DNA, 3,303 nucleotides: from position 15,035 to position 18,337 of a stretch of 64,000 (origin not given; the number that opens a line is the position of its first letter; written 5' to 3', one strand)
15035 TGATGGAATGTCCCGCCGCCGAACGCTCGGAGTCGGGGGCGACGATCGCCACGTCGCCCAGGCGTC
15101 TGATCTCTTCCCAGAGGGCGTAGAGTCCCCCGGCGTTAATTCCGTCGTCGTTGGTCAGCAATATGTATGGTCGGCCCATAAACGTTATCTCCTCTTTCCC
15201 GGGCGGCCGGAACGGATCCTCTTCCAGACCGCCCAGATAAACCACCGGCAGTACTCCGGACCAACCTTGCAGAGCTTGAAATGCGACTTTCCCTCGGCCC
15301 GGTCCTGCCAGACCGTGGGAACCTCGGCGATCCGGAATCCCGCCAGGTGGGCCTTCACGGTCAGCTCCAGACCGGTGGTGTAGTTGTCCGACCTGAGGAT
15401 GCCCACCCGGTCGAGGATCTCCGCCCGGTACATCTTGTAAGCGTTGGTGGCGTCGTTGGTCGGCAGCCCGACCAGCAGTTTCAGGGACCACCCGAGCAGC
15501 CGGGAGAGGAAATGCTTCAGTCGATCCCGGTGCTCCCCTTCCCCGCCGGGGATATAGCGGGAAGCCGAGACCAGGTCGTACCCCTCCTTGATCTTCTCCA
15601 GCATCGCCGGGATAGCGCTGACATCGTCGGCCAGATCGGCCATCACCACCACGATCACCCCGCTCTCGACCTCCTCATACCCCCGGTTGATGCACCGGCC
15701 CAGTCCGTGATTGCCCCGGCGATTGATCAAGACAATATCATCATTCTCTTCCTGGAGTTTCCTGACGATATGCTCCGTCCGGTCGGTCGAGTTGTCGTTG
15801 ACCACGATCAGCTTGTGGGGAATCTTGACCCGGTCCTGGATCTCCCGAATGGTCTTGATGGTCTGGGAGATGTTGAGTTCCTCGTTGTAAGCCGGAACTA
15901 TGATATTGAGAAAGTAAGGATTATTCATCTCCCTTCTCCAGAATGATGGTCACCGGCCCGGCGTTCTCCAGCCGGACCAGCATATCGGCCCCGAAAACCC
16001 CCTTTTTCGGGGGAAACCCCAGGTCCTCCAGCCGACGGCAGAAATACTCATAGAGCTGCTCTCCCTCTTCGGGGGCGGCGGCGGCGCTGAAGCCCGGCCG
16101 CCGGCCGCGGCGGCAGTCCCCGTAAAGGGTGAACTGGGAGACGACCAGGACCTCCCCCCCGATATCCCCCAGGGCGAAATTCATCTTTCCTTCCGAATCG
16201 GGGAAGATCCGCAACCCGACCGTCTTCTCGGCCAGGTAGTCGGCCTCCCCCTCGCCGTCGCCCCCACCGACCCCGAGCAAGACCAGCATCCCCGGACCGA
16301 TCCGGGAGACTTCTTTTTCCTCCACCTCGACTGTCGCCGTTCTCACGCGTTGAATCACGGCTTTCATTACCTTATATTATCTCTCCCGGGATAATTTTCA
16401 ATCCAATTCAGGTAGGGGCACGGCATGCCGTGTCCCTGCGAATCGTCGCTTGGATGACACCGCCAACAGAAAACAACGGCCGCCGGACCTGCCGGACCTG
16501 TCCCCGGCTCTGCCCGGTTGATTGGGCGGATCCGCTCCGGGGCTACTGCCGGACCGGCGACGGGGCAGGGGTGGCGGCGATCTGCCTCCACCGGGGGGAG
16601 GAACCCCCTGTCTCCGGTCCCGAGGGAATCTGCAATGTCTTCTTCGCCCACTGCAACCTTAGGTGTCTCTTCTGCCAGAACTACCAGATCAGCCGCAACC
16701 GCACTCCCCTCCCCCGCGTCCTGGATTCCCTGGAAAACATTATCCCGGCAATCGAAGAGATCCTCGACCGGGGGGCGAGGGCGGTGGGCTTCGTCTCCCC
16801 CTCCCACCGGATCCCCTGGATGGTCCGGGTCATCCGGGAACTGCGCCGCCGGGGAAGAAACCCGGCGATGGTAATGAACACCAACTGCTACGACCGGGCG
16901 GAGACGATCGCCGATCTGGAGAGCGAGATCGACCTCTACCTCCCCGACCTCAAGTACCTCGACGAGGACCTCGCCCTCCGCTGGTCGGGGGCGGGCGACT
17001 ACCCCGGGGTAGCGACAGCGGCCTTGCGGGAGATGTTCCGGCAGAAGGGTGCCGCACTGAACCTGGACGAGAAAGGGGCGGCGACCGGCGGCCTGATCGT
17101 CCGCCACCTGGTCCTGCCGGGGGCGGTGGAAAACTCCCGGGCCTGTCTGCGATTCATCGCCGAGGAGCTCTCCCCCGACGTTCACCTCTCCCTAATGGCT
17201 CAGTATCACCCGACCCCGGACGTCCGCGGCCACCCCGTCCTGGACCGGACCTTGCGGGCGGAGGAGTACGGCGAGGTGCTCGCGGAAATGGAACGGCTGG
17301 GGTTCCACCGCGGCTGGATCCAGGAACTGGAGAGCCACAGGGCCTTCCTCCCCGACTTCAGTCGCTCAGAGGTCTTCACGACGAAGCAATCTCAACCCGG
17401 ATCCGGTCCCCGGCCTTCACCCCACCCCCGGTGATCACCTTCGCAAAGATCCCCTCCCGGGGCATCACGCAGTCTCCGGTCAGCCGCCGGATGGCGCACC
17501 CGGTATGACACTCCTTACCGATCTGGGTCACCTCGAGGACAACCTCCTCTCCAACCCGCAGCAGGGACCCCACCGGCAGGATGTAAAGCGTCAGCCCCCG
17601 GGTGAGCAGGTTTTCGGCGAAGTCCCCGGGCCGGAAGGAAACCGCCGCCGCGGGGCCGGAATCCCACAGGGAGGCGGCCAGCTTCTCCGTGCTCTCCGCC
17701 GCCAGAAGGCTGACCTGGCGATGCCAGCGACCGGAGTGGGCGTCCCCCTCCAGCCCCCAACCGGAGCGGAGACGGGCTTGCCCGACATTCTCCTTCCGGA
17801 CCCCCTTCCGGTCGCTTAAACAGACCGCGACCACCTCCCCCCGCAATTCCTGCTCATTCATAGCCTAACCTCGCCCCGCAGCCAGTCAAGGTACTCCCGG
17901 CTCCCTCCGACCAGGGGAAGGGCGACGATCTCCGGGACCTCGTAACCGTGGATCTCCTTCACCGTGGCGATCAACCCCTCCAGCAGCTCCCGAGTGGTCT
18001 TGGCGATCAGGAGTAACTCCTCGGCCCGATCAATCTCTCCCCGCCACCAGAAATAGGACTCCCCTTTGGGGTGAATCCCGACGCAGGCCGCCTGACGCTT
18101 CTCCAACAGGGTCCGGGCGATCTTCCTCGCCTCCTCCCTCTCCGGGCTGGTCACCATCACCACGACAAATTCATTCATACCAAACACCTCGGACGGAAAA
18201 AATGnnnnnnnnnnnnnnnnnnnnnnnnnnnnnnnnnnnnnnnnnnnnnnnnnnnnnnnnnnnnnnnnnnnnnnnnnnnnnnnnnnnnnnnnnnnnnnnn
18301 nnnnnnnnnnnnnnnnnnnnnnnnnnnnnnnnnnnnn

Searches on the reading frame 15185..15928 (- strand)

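Call 8: search_protein_families(library=pfam, proteins=[window:15185-15928:-], max_evalue=0.001)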
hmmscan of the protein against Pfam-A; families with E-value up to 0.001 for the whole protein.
window:15185-15928:- (247 aa): 3 families
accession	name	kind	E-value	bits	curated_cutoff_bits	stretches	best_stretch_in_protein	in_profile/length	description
PF00535.33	Glycos_transf_2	-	1.4e-26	93.8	23.3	1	9-175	2-167/168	Glycosyl transferase family 2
PF10111.15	Glyco_tranf_2_2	-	7.5e-08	32.6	27.3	1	9-99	2-92/276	Glycosyltransferase like family 2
PF13641.12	Glyco_tranf_2_3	-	7.9e-08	33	27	1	7-213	3-214/230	Glycosyltransferase like family 2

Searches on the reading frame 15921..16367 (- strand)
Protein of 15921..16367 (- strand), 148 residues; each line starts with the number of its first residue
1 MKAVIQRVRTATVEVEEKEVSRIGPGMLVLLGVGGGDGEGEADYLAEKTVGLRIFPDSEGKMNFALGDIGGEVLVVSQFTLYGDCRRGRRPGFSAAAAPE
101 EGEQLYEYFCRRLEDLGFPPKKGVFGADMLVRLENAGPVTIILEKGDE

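Call 8: search_protein_families(library=pfam, proteins=[window:15921-16367:-], max_evalue=0.001)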
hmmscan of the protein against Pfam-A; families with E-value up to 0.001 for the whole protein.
window:15921-16367:- (148 aa): 1 family
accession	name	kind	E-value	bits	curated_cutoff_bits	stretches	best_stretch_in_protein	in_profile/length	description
PF02580.21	Tyr_Deacylase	-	7.1e-54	182.5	25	1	2-144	1-144/144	D-Tyr-tRNA(Tyr) deacylase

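Call 19: list_cluster_members(proteins=[window:15921-16367:-, window:17858-18187:-, window:4674-5429:-, window:18415-20127:-, window:11306-12100:+, window:4067-4654:+, window:20542-21441:+, window:35336-36679:+, window:37969-39222:+, window:29985-33317:-])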
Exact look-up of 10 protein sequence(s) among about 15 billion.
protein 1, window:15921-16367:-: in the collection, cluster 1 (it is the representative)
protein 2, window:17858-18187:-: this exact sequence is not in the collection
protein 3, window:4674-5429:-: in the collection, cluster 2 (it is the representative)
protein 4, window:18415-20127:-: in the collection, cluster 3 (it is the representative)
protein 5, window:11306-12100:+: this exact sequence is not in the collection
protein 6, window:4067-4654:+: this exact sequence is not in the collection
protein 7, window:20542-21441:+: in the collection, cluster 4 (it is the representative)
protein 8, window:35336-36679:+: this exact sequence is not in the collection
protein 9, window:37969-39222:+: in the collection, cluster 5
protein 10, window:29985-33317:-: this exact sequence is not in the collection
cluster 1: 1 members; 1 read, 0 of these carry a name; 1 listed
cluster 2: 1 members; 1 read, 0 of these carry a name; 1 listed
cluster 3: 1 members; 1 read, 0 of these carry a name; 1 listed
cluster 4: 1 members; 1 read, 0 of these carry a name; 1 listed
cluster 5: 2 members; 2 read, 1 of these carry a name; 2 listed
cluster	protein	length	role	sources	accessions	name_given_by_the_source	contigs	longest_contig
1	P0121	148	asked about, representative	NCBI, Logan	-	-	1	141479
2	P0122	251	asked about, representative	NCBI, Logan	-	-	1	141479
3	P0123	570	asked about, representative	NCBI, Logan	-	-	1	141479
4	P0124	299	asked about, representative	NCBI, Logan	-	-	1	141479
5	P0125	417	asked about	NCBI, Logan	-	-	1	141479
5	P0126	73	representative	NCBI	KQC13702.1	MAG: hypothetical protein APR56_04900, partial [Methanosaeta sp. SDB]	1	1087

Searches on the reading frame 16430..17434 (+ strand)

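Call 8: search_protein_families(library=pfam, proteins=[window:16430-17434:+], max_evalue=0.001)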
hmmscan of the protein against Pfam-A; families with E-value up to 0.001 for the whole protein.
window:16430-17434:+ (334 aa): 1 family
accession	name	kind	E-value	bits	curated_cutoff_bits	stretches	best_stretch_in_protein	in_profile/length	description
PF04055.27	Radical_SAM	-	2.7e-08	34.6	29.5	1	71-188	3-122/166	Radical SAM superfamily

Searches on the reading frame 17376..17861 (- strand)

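Call 8: search_protein_families(library=pfam, proteins=[window:17376-17861:-], max_evalue=0.001)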
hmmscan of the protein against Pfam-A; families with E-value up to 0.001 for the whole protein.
window:17376-17861:- (161 aa): 1 family
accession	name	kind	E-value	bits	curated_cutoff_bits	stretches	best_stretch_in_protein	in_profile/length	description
PF03473.23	MOSC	-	7.5e-11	42.5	22.7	1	41-155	3-120/120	MOSC domain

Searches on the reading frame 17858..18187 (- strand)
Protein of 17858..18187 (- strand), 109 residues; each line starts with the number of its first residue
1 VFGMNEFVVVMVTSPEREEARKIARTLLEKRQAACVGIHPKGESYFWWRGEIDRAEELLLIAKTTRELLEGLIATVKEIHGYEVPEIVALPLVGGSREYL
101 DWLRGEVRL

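Call 8: search_protein_families(library=pfam, proteins=[window:17858-18187:-], max_evalue=0.001)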
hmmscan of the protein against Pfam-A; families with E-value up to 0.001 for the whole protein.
window:17858-18187:- (109 aa): 1 family
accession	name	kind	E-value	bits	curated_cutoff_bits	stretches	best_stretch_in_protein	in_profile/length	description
PF03091.20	CutA1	-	1.2e-33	115.2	22.4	1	8-104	1-97/99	CutA1 divalent ion tolerance protein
